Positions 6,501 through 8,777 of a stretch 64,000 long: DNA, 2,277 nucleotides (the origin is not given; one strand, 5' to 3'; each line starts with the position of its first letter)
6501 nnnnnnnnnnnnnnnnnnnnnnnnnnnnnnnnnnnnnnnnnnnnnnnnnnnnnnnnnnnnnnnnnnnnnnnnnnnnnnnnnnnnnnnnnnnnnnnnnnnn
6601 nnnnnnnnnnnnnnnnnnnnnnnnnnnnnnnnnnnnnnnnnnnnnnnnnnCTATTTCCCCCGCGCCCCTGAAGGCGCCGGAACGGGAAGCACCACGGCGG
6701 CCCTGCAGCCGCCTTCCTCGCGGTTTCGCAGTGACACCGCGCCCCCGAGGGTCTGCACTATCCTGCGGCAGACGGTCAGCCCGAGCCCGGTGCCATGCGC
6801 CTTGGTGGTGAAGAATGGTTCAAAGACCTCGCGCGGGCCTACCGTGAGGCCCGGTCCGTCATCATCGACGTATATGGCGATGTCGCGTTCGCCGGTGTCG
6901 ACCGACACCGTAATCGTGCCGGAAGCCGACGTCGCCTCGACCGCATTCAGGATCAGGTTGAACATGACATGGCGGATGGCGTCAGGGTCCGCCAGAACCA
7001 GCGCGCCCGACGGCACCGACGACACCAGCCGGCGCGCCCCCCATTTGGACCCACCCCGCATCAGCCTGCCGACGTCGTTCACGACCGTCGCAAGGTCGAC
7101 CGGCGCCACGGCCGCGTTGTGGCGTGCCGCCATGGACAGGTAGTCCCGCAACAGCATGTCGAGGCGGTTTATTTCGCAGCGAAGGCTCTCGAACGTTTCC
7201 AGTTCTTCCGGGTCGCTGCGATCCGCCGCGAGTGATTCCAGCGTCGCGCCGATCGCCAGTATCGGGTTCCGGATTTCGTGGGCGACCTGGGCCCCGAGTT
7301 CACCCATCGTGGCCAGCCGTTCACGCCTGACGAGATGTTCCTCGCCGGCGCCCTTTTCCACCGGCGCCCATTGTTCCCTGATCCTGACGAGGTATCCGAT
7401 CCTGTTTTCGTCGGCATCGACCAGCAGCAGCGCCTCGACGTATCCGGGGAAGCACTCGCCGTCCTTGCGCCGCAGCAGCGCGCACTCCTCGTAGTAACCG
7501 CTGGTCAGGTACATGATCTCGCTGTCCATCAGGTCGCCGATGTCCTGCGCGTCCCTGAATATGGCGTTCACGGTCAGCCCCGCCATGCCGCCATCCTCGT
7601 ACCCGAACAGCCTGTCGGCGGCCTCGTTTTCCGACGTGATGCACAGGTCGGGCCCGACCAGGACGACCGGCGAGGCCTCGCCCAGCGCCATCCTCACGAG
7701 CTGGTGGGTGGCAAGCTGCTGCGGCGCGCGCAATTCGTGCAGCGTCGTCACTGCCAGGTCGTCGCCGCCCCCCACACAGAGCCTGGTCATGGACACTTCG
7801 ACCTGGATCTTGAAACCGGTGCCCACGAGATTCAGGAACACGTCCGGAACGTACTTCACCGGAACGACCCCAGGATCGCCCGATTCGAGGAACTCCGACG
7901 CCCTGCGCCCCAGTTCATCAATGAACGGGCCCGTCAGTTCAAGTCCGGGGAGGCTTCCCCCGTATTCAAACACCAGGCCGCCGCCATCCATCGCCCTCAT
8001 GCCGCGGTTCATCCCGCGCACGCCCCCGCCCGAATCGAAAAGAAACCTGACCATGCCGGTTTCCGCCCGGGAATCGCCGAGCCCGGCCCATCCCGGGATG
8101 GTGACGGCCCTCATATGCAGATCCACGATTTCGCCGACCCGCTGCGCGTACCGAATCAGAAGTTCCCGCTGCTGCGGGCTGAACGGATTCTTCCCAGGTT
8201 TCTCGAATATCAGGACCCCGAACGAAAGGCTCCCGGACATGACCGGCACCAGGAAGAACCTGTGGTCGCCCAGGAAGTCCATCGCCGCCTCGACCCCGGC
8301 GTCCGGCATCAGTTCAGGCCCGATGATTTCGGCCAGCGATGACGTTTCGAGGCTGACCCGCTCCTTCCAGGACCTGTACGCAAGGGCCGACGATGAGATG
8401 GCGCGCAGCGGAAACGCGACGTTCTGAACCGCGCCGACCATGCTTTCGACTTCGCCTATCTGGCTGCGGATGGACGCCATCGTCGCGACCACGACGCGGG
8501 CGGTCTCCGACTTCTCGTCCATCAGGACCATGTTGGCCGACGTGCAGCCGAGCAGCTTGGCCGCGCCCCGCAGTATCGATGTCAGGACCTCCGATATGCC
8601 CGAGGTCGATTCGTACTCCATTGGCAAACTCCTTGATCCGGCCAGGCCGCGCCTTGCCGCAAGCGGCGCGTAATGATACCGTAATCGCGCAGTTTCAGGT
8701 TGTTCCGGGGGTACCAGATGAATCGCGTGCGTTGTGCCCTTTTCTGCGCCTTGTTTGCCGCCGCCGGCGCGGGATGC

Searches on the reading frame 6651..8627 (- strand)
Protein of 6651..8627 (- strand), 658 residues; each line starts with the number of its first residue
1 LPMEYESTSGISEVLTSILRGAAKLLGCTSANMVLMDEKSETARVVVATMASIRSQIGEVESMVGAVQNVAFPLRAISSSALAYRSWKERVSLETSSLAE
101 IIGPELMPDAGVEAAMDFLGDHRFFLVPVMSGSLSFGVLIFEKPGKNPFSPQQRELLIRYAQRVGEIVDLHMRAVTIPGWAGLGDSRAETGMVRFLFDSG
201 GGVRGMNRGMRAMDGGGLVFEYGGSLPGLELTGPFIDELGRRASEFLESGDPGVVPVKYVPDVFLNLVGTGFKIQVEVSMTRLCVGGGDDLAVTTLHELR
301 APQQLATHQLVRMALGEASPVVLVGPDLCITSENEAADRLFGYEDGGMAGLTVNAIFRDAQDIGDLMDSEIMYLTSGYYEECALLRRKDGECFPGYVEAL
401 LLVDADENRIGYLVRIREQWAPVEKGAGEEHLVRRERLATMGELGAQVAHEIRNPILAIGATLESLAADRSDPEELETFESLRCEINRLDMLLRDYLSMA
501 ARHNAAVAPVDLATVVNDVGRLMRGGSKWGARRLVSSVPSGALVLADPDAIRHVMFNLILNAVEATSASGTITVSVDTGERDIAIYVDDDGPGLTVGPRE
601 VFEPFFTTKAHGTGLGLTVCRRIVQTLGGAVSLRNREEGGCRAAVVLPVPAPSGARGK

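Call 69: search_protein_families(library=pfam, proteins=[window:6651-8627:-], max_evalue=0.00001)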
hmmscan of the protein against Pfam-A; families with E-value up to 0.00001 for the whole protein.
window:6651-8627:- (658 aa): 3 families
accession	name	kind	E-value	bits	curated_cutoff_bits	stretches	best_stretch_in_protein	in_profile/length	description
PF02518.31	HATPase_c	-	1.3e-23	84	26.4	1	547-650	2-110/111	Histidine kinase-, DNA gyrase B-, and HSP90-like ATPase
PF00512.31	HisKA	-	1.3e-08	35.2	26.9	1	442-500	3-61/66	His Kinase A (phospho-acceptor) domain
PF13492.12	GAF_3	-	6.1e-07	30.3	27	0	13-166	4-125/129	GAF domain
